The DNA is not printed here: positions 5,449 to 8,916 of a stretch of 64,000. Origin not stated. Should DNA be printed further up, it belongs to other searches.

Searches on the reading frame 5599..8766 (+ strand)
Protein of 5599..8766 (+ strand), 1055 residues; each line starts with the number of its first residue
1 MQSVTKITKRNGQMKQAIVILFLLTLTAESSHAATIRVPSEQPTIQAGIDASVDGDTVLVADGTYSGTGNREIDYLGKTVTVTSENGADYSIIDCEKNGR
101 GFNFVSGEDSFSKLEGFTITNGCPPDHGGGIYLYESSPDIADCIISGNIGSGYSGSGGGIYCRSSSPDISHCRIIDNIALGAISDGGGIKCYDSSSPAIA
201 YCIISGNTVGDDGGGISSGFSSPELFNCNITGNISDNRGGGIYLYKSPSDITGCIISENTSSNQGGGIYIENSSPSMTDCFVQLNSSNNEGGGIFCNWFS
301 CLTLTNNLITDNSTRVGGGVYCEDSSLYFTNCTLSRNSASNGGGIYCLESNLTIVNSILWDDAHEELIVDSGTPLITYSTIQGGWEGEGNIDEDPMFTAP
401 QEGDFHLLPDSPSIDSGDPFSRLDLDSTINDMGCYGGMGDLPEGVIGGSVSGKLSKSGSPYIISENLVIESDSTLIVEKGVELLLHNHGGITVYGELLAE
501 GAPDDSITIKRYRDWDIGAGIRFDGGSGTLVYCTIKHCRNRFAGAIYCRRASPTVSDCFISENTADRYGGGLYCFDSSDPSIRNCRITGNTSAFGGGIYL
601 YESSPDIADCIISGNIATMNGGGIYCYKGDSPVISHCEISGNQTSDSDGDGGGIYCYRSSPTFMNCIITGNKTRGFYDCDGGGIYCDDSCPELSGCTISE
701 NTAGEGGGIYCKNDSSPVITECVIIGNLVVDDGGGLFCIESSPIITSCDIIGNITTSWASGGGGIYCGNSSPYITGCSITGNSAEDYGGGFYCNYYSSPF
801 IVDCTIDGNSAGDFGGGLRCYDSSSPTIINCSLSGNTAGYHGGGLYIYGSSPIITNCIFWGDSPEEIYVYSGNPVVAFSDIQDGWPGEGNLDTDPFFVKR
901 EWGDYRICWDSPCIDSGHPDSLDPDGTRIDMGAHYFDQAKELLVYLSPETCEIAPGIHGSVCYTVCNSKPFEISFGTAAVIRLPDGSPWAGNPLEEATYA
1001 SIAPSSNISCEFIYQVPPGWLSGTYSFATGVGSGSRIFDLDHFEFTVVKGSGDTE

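Call 28: search_protein_families(library=pfam, proteins=[window:5599-8766:+], max_evalue=0.0001)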
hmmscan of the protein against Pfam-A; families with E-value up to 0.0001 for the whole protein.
window:5599-8766:+ (1055 aa): 3 families
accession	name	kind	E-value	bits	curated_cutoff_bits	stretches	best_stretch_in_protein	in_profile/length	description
PF13229.12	Beta_helix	-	1.4e-56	191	25.9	5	506-643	10-138/158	Right handed beta helix region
PF02415.23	Chlam_PMP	-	1.4e-27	93.2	20.6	0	609-626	1-18/19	Chlamydia polymorphic membrane protein (Chlamydia_PMP) repeat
PF05048.19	NosD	-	6.1e-27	94.9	23.6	2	511-681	14-158/212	Periplasmic copper-binding protein (NosD)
